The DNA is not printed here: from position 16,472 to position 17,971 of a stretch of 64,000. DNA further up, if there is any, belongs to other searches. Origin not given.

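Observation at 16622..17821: Fe-S fumarase/tartrate-dehydratase alpha subunit carrying a histone H1-like Lys/Ala/Pro-rich N-terminal tail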

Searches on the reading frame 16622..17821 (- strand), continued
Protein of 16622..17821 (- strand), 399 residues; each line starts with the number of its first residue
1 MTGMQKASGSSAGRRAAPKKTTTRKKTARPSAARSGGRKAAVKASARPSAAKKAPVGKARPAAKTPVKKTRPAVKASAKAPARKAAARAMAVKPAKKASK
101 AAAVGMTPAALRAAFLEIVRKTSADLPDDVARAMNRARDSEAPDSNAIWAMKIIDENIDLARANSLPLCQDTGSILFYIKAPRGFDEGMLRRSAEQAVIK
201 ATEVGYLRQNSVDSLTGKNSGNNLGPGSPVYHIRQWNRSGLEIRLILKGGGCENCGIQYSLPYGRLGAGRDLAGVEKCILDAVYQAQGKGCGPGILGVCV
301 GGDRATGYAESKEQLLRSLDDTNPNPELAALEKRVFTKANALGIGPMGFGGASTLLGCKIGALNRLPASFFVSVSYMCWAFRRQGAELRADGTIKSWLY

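Call 12: find_related_loci(query=window:16622-17821:-, collection=genome_contigs, flank=3000)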
Query window:16622-17821:- (399 aa) in genome_contigs; peptide patterns used: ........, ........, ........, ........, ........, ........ (x = any residue, [..] = any of these).
593 stretches matched a pattern; 456 encode a relative of the query (tblastn E <= 1e-3); the best 80 are kept; 80 distinct loci.
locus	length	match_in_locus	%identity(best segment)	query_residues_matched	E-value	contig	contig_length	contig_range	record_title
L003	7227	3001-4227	62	10-399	5e-156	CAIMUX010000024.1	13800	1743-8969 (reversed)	MAG: Candidatus Eisenbacteria bacterium isolate Loclat_bin-10216 genome assembly, contig: bin-10216:024/142, whole genom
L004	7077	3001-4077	67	38-399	6e-154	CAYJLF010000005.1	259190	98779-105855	MAG TPA_asm: uncultured bacterium isolate ERP124720_co1_184 genome assembly, contig: NODE_46_length_259190_cov_13.488467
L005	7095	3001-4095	63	23-395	1e-148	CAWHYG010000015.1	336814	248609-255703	MAG: Candidatus Eisenbacteria bacterium isolate MFD01476.bin.1.183 genome assembly, contig: contig_45769, whole genome s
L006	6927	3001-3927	65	94-399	2e-138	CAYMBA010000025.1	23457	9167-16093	MAG TPA_asm: uncultured bacterium isolate SRP338002_co1_151 genome assembly, contig: NODE_2017_length_23457_cov_7.411674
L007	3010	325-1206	68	106-399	2e-143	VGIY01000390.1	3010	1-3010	MAG: Candidatus Eisenbacteria bacterium isolate M_DeepCast_400m_m2_100 M_DeepCast_400m_m2_100_Ga0194112_10080968, whole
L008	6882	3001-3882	66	106-399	3e-136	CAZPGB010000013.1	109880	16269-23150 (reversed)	MAG TPA_asm: uncultured bacterium isolate SRP141376_co4_320 genome assembly, contig: NODE_253_length_109880_cov_38.51342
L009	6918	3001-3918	64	94-399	7e-136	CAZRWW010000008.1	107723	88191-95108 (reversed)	MAG TPA_asm: uncultured bacterium isolate binchicken_co7_194 genome assembly, contig: NODE_325_length_107723_cov_7.28971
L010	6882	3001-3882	68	106-399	4e-135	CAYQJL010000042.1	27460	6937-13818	MAG TPA_asm: uncultured bacterium isolate SRP067234_co1_21 genome assembly, contig: k99_379306, whole genome shotgun seq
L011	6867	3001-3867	66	111-399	2e-132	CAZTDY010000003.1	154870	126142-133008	MAG TPA_asm: uncultured bacterium isolate binchicken_co142_298 genome assembly, contig: NODE_109_length_154870_cov_25.75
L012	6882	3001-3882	63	106-399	2e-132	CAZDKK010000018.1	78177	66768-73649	MAG TPA_asm: uncultured bacterium isolate binchicken_co66_46 genome assembly, contig: NODE_612_length_78177_cov_8.754141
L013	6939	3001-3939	62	84-399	1e-130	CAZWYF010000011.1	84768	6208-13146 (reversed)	MAG TPA_asm: uncultured Fibrobacteraceae bacterium isolate SRP332253_co1_58 genome assembly, contig: NODE_253_length_847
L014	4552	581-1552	62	78-399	4e-130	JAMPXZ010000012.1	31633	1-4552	MAG: Oligoflexia bacterium isolate R2F_R2FSRR_metabat.55 R2F_C694, whole genome shotgun sequence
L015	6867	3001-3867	64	111-399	6e-130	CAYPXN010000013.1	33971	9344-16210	MAG TPA_asm: uncultured Pseudomonadota bacterium isolate SRP135725_co2_484 genome assembly, contig: k141_3628703, whole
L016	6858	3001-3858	65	114-399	9e-130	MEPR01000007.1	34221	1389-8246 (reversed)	MAG: Bdellovibrionales bacterium GWB1_55_8 gwb1_scaffold_1204, whole genome shotgun sequence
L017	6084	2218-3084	65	111-399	5e-129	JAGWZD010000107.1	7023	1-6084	MAG: Bdellovibrionales bacterium isolate REEB505 contig-150_19127, whole genome shotgun sequence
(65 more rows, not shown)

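Call 13: find_encoding_contigs(protein=P0002, flank=3000, max_places=3)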
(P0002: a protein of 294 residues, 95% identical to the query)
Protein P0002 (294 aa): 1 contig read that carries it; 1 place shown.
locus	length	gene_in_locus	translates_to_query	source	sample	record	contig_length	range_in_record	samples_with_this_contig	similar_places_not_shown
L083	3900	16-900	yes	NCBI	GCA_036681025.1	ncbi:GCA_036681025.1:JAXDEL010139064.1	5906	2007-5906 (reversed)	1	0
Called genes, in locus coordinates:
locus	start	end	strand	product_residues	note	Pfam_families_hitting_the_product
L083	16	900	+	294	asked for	PF05681:Fumerase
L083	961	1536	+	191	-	PF05683:Fumerase_C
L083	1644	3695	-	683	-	PF01433:Peptidase_M1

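Call 14: find_encoding_contigs(protein=P0003, flank=3000, max_places=3)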
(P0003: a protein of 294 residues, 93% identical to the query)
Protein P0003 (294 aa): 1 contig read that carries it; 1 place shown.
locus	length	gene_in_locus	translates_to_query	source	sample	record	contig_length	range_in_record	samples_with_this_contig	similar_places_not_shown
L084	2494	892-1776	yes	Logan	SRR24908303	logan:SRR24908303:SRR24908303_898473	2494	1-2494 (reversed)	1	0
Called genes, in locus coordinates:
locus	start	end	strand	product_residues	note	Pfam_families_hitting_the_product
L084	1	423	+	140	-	?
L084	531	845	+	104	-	-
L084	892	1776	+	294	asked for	PF05681:Fumerase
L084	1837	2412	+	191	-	PF05683:Fumerase_C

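Call 15: find_encoding_contigs(protein=P0004, flank=3000, max_places=3)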
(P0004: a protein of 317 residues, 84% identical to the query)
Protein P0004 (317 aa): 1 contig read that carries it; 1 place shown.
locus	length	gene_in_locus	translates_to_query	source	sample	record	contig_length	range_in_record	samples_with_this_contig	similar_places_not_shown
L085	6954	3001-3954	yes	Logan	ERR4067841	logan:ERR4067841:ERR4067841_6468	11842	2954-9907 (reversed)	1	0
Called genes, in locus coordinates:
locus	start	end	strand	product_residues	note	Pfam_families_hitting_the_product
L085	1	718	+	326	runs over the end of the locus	PF00579:tRNA-synt_1b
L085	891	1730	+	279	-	-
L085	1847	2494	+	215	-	-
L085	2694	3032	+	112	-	-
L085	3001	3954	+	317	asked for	PF05681:Fumerase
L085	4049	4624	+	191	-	PF05683:Fumerase_C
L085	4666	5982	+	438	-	PF12832:MFS_1_like (weak), PF07690:MFS_1, PF12832:MFS_1_like (weak), PF07690:MFS_1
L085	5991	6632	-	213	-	PF01205:Impact_N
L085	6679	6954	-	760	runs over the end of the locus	PF00456:Transketolase_N, PF02779:Transket_pyr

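Call 28: search_protein_families(library=pfam, proteins=[P0009, P0006, P0071, P0106, P0119], max_evalue=10)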
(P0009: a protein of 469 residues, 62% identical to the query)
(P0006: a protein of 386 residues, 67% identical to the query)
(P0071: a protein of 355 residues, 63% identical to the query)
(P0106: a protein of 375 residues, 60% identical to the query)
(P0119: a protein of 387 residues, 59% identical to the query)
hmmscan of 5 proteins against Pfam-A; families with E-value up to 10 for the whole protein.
P0009 (469 aa): 1 family
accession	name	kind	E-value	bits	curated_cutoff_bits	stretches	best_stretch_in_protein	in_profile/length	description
PF05681.19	Fumerase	-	1.3e-64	218.6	25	1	186-455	5-268/270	Fumarate hydratase (Fumerase)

P0006 (386 aa): 3 families
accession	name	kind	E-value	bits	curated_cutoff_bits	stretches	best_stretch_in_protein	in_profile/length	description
PF05681.19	Fumerase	-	8.8e-66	222.4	25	1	103-372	5-268/270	Fumarate hydratase (Fumerase)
PF04886.17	PT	-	1.6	8.7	26.2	1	36-67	4-35/36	PT disordered repeat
PF16014.10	SAP130_C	-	2.6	7.5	27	1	17-94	84-159/406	Histone deacetylase complex subunit SAP130 C-terminus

P0071 (355 aa): 3 families
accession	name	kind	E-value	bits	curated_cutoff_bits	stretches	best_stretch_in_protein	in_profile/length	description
PF05681.19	Fumerase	-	7e-73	245.7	25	1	71-342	4-269/270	Fumarate hydratase (Fumerase)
PF07382.16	HC2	-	2.1e-05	25.1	40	1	5-62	88-150/194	Histone H1-like nucleoprotein HC2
PF14023.12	Bestrophin-like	-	0.13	12.2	32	1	65-129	63-117/232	Bestrophin-like domain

P0106 (375 aa): 5 families
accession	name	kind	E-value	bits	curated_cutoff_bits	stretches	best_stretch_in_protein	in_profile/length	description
PF05681.19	Fumerase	-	9e-73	245.3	25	1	89-361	2-268/270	Fumarate hydratase (Fumerase)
PF07382.16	HC2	-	0.00029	21.4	40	1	2-83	10-117/194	Histone H1-like nucleoprotein HC2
PF12767.12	SAGA-Tad1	-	1.5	9.1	31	1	17-150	73-187/238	Transcriptional regulator of RNA polII, SAGA, subunit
PF06012.17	DUF908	-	6.1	6.6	34.7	1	18-105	166-240/358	Domain of Unknown Function (DUF908)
PF09531.15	Ndc1_Nup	-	7.6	5.6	29.8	1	19-125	359-460/607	Nucleoporin protein Ndc1-Nup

P0119 (387 aa): 2 families
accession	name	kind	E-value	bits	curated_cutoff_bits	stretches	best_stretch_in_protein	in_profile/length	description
PF05681.19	Fumerase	-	7.5e-72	242.3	25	1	102-373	3-268/270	Fumarate hydratase (Fumerase)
PF07382.16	HC2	-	0.0054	17.3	40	1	4-89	47-137/194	Histone H1-like nucleoprotein HC2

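Call 29: search_solved_structures(query=window:16622-17821:-, show_alignments=2)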
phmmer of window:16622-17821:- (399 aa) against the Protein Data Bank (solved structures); distinct sequences matched with E-value up to 0.001: 1.
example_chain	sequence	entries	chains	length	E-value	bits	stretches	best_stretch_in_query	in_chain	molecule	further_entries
7xky_A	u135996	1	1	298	1.2e-34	123.3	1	114-391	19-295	Fumarate hydratase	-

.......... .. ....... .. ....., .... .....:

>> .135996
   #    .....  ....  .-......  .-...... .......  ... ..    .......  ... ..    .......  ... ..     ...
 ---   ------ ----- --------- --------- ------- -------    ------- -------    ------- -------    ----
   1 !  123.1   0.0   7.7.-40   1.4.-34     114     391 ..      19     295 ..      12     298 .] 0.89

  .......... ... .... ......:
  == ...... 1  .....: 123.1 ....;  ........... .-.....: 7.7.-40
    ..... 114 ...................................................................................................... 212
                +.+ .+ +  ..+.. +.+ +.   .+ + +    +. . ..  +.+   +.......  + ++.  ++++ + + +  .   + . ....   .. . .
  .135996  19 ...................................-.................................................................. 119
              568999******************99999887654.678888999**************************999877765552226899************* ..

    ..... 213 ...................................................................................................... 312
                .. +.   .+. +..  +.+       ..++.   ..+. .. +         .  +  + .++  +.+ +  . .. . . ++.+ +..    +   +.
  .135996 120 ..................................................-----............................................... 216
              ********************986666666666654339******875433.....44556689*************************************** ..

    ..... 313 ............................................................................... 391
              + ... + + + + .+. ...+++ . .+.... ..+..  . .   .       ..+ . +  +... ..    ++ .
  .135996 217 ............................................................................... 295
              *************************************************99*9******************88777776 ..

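Call 32: find_encoding_contigs(protein=P0064, flank=10000, max_places=1)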
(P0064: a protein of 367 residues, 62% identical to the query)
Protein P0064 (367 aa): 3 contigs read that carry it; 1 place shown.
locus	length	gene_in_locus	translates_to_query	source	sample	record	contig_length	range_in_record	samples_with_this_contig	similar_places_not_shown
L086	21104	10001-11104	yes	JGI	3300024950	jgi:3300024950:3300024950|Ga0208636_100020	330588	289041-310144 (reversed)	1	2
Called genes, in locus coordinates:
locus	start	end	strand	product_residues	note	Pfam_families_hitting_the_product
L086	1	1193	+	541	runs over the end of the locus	PF03255:ACCA, PF01039:Carboxyl_trans, PF06833:MdcE (faint), PF03255:ACCA (weak)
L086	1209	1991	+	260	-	PF00378:ECH_1, PF16113:ECH_2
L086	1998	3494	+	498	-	PF00289:Biotin_carb_N, PF02222:ATP-grasp, PF02655:ATP-grasp_3 (weak), PF02786:CPSase_L_D2, PF07478:Dala_Dala_lig_C, PF02785:Biotin_carb_C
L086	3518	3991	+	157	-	PF25917:BSH_RND (faint), PF25997:BSH_YhbJ (faint), PF00364:Biotin_lipoyl, PF25984:BSH_YknX (faint)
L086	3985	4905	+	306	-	PF00682:HMGL-like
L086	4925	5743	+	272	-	PF00378:ECH_1, PF16113:ECH_2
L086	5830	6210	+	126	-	-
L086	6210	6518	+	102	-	-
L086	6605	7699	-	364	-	PF00512:HisKA (weak), PF02518:HATPase_c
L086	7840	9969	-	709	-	PF00580:UvrD-helicase, PF13245:AAA_19, PF13604:AAA_30 (faint), PF01443:Viral_helicase1 (faint), PF13361:UvrD_C, PF13538:UvrD_C_2 (weak)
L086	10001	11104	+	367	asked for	PF05681:Fumerase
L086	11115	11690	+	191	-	PF05683:Fumerase_C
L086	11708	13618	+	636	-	PF00501:AMP-binding, PF13193:AMP-binding_C (faint)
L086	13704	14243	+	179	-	-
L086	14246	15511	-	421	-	-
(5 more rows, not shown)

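Call 33: find_encoding_contigs(protein=P0006, flank=10000, max_places=1)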
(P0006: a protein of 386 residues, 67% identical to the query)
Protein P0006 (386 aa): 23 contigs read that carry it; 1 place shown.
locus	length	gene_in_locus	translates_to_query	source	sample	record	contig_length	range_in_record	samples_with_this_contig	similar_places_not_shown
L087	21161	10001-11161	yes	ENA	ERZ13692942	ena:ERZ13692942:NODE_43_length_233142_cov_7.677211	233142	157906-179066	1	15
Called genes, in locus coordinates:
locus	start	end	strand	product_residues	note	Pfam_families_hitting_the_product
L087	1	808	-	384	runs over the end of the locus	PF04406:TP6A_N, PF20768:Topo_VI_alpha, PF21180:TOP6A-Spo11_Toprim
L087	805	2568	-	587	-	PF02518:HATPase_c, PF13589:HATPase_c_3, PF09239:Topo-VIb_trans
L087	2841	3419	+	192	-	-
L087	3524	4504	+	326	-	PF00579:tRNA-synt_1b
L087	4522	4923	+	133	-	PF00903:Glyoxalase, PF18029:Glyoxalase_6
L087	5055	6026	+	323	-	-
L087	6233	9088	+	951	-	PF00082:Peptidase_S8, PF13620:CarboxypepD_reg (weak), PF13715:CarbopepD_reg_2 (faint), PF20773:InhA-like_MAM, PF13860:FlgD_ig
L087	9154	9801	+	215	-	-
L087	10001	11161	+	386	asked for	PF05681:Fumerase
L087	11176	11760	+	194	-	PF05683:Fumerase_C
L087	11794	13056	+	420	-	PF13347:MFS_2 (faint), PF07690:MFS_1, PF12832:MFS_1_like (weak)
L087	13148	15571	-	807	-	PF17900:Peptidase_M1_N (weak), PF01433:Peptidase_M1, PF05345:He_PIG (weak), PF13860:FlgD_ig (weak)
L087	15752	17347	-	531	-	-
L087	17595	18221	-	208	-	PF01205:Impact_N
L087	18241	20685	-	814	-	PF00456:Transketolase_N, PF02779:Transket_pyr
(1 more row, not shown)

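Call 34: find_encoding_contigs(protein=P0068, flank=10000, max_places=1)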
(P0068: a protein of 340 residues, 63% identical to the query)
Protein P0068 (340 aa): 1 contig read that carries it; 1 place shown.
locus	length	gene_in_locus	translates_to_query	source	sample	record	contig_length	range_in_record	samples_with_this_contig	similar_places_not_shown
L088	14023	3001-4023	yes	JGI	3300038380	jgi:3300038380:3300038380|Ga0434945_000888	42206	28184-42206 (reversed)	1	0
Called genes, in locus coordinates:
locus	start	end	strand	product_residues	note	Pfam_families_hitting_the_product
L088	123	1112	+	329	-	PF00579:tRNA-synt_1b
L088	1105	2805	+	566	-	PF13428:TPR_14 (faint), PF13432:TPR_16 (faint), PF14559:TPR_19 (faint), PF13181:TPR_8 (faint), PF07719:TPR_2 (faint), PF13424:TPR_12 (faint), PF00515:TPR_1 (faint)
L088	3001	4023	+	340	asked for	PF05681:Fumerase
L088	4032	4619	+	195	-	PF05683:Fumerase_C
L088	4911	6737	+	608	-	PF00884:Sulfatase, PF01663:Phosphodiest (weak), PF16347:SGSH_C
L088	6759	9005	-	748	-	PF13549:ATP-grasp_5, PF02629:CoA_binding (faint), PF13380:CoA_binding_2, PF13607:Succ_CoA_lig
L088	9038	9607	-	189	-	PF01965:DJ-1_PfpI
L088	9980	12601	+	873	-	PF02861:Clp_N, PF23569:NBD_SMAX1, PF00004:AAA, PF17871:AAA_lid_9, PF00004:AAA, PF07724:AAA_2, PF07728:AAA_5, PF10431:ClpB_D2-small, +10 more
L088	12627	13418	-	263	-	PF01435:Peptidase_M48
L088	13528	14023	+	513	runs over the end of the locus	PF00939:Na_sulph_symp, PF03600:CitMHS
